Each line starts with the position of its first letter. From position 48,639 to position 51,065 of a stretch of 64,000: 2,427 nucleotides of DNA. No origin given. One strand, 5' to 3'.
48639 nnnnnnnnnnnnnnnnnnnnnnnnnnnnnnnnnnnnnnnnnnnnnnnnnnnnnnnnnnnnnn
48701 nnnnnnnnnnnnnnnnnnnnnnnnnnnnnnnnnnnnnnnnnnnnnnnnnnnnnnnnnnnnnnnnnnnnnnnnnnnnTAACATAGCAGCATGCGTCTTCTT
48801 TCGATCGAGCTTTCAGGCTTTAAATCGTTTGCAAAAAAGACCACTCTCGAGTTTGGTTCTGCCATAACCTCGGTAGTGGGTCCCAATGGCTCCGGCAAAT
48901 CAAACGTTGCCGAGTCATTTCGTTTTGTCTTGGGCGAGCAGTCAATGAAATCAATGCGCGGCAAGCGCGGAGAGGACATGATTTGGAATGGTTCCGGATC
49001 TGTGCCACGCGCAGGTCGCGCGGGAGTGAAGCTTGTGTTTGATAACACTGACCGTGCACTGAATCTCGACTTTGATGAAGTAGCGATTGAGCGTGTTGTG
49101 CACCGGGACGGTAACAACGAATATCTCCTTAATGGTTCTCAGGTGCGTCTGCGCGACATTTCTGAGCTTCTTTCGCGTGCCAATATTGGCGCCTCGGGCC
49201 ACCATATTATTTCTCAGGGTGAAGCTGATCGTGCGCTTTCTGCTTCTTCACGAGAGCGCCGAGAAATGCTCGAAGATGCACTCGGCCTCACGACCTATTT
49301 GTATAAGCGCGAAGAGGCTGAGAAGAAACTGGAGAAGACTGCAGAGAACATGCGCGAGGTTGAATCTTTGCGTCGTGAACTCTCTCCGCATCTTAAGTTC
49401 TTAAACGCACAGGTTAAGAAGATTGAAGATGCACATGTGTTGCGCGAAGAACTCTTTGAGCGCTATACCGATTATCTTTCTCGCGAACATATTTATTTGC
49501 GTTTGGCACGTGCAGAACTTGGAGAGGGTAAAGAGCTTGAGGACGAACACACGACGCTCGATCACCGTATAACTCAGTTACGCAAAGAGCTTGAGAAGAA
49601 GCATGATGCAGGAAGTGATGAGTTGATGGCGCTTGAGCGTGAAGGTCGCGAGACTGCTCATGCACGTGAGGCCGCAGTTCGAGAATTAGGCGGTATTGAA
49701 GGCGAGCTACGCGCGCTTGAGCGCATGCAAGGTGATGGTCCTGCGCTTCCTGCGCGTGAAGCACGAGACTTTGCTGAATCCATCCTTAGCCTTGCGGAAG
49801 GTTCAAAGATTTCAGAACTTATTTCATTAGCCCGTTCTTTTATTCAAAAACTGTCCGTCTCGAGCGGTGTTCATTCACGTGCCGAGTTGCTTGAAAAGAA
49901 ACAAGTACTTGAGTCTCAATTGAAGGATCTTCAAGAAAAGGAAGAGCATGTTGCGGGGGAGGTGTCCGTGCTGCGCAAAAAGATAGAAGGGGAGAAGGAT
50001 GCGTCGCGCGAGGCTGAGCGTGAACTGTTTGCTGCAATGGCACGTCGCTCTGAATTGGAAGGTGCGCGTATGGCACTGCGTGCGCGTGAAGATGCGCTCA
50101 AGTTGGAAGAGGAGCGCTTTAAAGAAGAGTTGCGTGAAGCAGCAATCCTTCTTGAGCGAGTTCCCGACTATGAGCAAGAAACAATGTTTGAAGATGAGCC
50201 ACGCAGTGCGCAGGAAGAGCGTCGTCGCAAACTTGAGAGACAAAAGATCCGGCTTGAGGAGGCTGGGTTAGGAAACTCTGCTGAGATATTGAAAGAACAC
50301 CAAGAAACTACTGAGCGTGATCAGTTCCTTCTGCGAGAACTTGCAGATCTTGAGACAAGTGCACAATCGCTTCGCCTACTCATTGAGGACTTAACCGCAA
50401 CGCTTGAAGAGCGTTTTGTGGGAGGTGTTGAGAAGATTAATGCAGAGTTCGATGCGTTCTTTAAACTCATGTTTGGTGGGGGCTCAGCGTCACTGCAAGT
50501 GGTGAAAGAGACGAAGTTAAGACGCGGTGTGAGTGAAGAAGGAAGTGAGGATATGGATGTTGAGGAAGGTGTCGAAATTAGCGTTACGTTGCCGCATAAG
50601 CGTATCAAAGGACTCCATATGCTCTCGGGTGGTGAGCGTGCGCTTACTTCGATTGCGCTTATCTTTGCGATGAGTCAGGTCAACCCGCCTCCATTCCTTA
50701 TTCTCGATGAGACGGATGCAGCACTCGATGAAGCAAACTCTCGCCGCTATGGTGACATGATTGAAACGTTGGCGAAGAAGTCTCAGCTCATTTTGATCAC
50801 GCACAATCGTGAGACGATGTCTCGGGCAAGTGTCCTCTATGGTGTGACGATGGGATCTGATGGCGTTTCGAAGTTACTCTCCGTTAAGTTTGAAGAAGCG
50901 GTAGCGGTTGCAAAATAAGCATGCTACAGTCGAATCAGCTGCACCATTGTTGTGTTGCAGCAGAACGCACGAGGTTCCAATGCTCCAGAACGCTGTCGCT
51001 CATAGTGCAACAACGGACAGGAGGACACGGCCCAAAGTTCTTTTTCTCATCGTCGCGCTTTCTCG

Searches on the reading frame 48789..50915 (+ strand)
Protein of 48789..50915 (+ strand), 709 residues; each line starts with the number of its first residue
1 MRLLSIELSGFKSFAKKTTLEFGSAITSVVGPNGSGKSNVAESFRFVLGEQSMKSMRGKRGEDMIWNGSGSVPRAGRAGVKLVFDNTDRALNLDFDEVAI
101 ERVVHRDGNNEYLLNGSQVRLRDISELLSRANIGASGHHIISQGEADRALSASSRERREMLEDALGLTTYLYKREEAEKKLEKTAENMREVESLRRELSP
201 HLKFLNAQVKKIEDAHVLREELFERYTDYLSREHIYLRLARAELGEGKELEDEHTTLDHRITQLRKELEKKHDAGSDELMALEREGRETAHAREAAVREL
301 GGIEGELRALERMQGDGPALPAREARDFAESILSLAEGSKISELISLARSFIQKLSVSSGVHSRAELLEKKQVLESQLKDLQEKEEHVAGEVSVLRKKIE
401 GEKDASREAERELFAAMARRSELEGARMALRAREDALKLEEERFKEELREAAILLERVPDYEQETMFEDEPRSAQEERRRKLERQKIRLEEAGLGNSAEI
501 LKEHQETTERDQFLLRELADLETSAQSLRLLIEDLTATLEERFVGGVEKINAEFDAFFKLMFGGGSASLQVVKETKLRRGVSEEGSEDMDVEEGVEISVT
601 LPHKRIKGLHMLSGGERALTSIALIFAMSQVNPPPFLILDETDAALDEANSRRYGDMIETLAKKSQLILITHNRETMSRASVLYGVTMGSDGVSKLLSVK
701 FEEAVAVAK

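Call 65: search_protein_families(library=pfam, proteins=[window:48789-50915:+], max_evalue=0.001)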
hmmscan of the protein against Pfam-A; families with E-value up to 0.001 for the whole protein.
window:48789-50915:+ (709 aa): 5 families
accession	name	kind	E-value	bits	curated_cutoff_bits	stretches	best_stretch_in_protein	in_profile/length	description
PF02463.25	SMC_N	-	2.2e-66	223.9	40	1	4-694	3-219/220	RecF/RecN/SMC N terminal domain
PF13476.12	AAA_23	-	8.6e-16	59.6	27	1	5-268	1-200/201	AAA domain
PF13304.12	AAA_21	-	4.9e-09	37.1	27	1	26-50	1-25/304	AAA domain, putative AbiEii toxin, Type IV TA system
PF13175.12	AAA_15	-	3.6e-07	30.6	32.1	1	1-88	1-55/374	AAA ATPase domain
PF00005.33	ABC_tran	-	1.8e-05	25.8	25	0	600-642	93-135/137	ABC transporter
